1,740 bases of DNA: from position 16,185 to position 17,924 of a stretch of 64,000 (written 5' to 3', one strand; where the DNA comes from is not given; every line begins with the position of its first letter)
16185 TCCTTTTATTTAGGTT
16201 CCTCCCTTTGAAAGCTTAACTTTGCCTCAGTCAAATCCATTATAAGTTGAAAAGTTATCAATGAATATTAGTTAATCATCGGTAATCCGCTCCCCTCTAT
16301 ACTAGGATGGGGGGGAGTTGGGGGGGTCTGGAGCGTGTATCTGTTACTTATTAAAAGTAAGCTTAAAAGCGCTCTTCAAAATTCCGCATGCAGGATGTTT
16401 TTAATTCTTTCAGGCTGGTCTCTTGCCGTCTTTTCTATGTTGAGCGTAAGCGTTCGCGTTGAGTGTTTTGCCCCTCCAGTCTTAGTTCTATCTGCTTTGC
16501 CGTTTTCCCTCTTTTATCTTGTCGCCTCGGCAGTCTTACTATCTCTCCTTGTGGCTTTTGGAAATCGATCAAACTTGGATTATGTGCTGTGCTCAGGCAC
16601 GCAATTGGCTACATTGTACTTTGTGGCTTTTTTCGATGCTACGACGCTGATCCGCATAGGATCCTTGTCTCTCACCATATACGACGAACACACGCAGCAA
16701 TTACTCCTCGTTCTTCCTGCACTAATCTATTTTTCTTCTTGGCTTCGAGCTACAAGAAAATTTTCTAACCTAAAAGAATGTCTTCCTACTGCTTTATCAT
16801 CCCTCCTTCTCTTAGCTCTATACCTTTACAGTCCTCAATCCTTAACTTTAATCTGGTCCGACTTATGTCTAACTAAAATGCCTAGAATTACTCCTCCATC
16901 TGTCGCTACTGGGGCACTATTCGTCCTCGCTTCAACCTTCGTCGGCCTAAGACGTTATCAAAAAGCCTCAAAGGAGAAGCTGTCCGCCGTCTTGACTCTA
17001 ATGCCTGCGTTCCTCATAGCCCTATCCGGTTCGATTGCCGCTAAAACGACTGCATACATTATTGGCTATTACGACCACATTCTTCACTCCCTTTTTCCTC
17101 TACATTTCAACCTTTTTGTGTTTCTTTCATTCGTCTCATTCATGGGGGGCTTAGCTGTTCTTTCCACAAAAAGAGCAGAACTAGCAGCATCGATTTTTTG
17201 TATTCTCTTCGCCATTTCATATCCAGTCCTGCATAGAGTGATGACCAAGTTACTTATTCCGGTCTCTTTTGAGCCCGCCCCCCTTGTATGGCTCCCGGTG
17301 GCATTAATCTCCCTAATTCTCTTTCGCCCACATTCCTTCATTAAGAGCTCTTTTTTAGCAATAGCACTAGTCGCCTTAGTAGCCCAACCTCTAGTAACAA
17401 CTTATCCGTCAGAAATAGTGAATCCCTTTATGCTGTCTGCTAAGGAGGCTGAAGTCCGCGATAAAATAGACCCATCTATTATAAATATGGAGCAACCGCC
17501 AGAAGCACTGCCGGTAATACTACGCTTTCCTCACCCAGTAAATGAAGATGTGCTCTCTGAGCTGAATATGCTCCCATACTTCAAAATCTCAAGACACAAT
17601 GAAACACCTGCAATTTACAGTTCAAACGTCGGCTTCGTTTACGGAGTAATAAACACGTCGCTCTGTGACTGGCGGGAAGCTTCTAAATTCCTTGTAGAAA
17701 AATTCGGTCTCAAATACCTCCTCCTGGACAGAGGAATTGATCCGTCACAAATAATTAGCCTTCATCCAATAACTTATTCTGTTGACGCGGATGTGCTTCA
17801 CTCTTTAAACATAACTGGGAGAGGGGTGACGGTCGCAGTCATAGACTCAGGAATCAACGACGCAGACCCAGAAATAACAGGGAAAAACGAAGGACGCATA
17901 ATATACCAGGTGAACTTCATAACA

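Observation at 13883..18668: Tandem S8 subtilases fused to about 10-TM N-terminal membrane domains, homogenized by a 290-bp identical tract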

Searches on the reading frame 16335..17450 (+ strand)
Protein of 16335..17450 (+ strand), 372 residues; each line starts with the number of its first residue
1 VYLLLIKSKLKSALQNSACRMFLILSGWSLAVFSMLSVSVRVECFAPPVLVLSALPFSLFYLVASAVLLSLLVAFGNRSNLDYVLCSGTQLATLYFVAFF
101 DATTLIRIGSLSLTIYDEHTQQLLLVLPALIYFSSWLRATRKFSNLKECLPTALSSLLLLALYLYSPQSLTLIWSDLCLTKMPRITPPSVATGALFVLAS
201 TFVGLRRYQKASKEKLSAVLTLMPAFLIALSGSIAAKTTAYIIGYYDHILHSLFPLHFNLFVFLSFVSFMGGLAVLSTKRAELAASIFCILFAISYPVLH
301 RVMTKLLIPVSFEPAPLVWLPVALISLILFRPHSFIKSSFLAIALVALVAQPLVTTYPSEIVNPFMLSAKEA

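Call 62: search_solved_structures(query=window:16335-17450:+, max_evalue=10)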
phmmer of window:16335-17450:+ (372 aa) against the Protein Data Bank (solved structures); distinct sequences matched with E-value up to 10: 0.

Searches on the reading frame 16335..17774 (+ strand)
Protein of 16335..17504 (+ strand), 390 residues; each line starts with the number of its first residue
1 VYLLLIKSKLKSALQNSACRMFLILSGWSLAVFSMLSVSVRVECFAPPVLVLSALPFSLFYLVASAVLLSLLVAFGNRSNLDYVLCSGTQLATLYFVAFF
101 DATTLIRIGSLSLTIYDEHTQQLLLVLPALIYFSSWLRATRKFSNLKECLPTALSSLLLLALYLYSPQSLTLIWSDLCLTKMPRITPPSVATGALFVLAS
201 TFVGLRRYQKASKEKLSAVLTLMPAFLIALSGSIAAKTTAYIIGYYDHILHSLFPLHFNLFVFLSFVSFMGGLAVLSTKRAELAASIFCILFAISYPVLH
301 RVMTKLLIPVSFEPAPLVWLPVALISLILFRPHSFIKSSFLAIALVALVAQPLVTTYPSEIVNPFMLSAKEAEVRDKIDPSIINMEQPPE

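Call 9: find_homologous_proteins(query=window:16335-17504:+, max_evalue=0.001)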
Query window:16335-17504:+ (390 aa): 2 proteins with E <= 0.001 among 8000 candidates.
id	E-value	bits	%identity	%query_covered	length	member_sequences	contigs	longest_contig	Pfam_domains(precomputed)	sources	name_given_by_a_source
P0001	8.7e-239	810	100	100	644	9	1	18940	PF00082.28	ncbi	ncbi:MAG: S8 family serine peptidase, partial [Candidatus Jordarchaeales archaeon]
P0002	3.4e-116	407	66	79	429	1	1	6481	-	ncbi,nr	ncbi:MAG: hypothetical protein KIH01_07025, partial [Candidatus Freyarchaeota archaeon]|nr:hypotheti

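Call 11: find_encoding_contigs(protein=P0001, flank=10000)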
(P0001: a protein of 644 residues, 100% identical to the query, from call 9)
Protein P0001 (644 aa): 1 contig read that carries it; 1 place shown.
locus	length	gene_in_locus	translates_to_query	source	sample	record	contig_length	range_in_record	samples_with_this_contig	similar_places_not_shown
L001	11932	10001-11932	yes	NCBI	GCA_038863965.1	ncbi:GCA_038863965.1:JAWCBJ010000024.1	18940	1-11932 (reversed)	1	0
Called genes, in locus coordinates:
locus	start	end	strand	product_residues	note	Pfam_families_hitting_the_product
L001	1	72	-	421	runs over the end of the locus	PF03463:eRF1_1, PF18854:baeRF_family10, PF03464:eRF1_2, PF18859:acVLRF1, PF03465:eRF1_3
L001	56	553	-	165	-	PF05014:Nuc_deoxyrib_tr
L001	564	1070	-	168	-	PF01613:Flavin_Reduct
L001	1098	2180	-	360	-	PF00579:tRNA-synt_1b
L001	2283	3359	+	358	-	PF01569:PAP2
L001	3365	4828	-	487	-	PF02629:CoA_binding, PF13380:CoA_binding_2, PF13607:Succ_CoA_lig, PF19045:Ligase_CoA_2 (faint)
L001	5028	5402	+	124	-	PF01381:HTH_3 (weak)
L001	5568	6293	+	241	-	PF00132:Hexapep, PF14602:Hexapep_2 (weak)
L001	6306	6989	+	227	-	PF19583:ODP (faint), PF00753:Lactamase_B, PF12706:Lactamase_B_2 (faint)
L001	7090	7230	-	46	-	-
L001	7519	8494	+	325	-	-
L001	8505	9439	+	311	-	PF00082:Peptidase_S8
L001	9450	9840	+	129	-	PF00082:Peptidase_S8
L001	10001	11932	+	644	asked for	PF00082:Peptidase_S8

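Call 12: find_encoding_contigs(protein=P0002, flank=10000)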
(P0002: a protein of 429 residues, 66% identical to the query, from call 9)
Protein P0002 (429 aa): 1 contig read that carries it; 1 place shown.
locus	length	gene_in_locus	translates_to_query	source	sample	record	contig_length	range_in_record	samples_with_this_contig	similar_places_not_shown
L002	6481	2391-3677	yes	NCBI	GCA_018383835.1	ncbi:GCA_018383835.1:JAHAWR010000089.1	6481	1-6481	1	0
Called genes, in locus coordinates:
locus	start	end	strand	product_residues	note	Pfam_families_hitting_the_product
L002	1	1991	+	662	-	PF00082:Peptidase_S8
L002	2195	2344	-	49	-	-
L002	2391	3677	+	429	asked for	-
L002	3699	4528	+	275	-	PF00082:Peptidase_S8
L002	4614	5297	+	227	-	PF27252:AF_1314_C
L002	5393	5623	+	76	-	-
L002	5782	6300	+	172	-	PF01087:GalP_UDP_transf (faint)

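Call 24: search_protein_representatives(alignment_id=A1)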
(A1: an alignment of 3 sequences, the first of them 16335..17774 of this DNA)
Query: 3 sequences, 470 profile positions. Proteins with E-value up to 0.001 (for the whole library): 5; up to 1e-10: 4; up to 1e-30: 3. The best 5 are listed.
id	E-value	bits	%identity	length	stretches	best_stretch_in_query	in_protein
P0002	6.0e-221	750.8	-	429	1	74-470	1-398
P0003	4.6e-149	513.7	-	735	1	41-470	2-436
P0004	3.7e-41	157.9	-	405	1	362-470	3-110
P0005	2.3e-18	82.8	-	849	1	240-462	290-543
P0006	7.4e-08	48.1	-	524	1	324-457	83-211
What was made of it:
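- An exhaustive profile search of 1.84e9 representatives with the N-terminal+prodomain profile gives only 5 proteins (call 24).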

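Call 26: find_encoding_contigs(protein=P0005, flank=10000, max_places=4)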
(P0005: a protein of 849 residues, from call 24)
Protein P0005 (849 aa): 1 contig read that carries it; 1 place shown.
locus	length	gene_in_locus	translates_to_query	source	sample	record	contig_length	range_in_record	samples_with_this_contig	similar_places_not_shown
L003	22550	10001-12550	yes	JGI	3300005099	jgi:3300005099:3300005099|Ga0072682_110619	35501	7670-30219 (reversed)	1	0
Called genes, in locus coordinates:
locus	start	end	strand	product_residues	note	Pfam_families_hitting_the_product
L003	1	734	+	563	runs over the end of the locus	PF02776:TPP_enzyme_N, PF00205:TPP_enzyme_M, PF02775:TPP_enzyme_C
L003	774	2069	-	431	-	PF02589:LUD_dom, PF13183:Fer4_8, PF12838:Fer4_7 (faint)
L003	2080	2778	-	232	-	PF02754:CCG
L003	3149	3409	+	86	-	-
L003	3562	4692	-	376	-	PF02746:MR_MLE_N, PF13378:MR_MLE_C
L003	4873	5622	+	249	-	-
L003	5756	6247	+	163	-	-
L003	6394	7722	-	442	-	PF00501:AMP-binding (weak), PF14535:AMP-binding_C_2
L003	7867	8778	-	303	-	-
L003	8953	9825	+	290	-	-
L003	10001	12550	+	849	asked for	PF00082:Peptidase_S8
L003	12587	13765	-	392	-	PF13183:Fer4_8 (weak), PF13187:Fer4_9 (faint), PF13237:Fer4_10 (weak), PF02754:CCG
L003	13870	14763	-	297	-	PF01171:ATP_bind_3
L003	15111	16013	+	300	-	PF00753:Lactamase_B, PF19583:ODP, PF23023:Anti-Pycsar_Apyc1 (weak), PF12706:Lactamase_B_2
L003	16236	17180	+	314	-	PF08545:ACP_syn_III, PF08541:ACP_syn_III_C (faint)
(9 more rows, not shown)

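Call 27: find_encoding_contigs(protein=P0003, flank=10000, max_places=4)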
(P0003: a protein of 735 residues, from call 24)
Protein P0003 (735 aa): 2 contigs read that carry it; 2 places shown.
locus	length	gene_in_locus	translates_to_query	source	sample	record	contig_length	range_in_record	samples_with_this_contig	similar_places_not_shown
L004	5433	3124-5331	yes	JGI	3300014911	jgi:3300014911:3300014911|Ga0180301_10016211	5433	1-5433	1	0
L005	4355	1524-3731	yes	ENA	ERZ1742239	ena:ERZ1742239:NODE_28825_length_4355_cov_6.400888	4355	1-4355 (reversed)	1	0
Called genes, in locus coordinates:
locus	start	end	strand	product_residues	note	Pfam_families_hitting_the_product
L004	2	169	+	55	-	?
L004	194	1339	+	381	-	PF04389:Peptidase_M28, PF01546:Peptidase_M20, PF07687:M20_dimer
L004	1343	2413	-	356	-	PF02746:MR_MLE_N, PF13378:MR_MLE_C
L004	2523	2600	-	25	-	-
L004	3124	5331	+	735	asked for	PF00082:Peptidase_S8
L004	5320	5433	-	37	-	?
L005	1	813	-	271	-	?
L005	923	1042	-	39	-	-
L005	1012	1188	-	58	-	-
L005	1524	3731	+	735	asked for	PF00082:Peptidase_S8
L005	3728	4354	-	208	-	?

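Call 30: find_homologous_proteins(query=A2, max_evalue=0.01)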
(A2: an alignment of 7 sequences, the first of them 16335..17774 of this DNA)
Query A2 (7 sequences) (480 aa, profile of the alignment): 4 proteins with E <= 0.01 among 8000 candidates.
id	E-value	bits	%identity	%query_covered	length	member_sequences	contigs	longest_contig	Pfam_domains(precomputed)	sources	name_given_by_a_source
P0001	1.9e-201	688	100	100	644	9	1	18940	PF00082.28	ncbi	ncbi:MAG: S8 family serine peptidase, partial [Candidatus Jordarchaeales archaeon]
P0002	1.6e-180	619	69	83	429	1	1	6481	-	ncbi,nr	ncbi:MAG: hypothetical protein KIH01_07025, partial [Candidatus Freyarchaeota archaeon]|nr:hypotheti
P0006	2.5e-74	269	31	20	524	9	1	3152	PF00082.28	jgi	jgi:hypothetical protein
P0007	1.2e-13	69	-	-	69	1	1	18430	-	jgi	jgi:hypothetical protein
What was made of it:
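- Tried and rejected: A word-indexed profile search for more relatives added only one 69-aa fragment (call 30).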

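Call 35: find_related_loci(query=A1, collection=genome_contigs, flank=6000)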
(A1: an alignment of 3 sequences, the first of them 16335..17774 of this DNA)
Query A1 (480 aa) in genome_contigs; peptide patterns used: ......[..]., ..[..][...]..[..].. (x = any residue, [..] = any of these).
125 stretches matched a pattern; 2 encode a relative of the query (tblastn E <= 1e-3); 2 distinct loci.
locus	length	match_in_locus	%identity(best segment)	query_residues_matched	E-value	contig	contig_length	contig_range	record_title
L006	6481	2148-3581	70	3-479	0e+0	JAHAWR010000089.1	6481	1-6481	MAG: Candidatus Jordarchaeia archaeon isolate QC4 QC4_scaffold_9634_curated, whole genome shotgun sequence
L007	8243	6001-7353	40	22-478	1e-86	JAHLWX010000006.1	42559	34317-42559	MAG: Candidatus Jordarchaeum sp. LHC_1308 MAG_1308_Ga0212122_1000217, whole genome shotgun sequence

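Call 76: search_protein_families(library=pfam, proteins=[P0005, P0003], max_evalue=1)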
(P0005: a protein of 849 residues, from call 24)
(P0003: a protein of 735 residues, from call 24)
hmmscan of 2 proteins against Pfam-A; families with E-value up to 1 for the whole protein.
P0005 (849 aa): 1 family
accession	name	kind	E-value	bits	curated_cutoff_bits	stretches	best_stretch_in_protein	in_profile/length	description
PF00082.27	Peptidase_S8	-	2e-13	50.8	21.8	1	566-832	1-288/288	Subtilase family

P0003 (735 aa): 1 family
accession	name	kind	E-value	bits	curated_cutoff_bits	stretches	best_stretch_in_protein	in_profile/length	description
PF00082.27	Peptidase_S8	-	1.2e-25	90.9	21.8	1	451-717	1-288/288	Subtilase family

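Call 86: find_related_loci(query=A1, collection=metagenome_contigs, flank=6000)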
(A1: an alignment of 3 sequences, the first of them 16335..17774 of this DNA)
Query A1 (480 aa) in metagenome_contigs; peptide patterns used: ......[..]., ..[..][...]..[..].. (x = any residue, [..] = any of these).
233 stretches matched a pattern; 4 encode a relative of the query (tblastn E <= 1e-3); 4 distinct loci.
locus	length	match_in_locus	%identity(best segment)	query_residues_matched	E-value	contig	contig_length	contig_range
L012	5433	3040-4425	38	22-478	9e-92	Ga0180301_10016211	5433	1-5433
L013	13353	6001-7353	40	22-478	2e-86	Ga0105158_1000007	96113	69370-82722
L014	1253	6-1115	39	103-477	1e-81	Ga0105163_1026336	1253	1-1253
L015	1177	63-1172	39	67-442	2e-81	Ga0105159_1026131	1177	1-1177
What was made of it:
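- Tried and rejected: The genome_contigs and metagenome_contigs scans added no new tandem locus (calls 35, 86).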
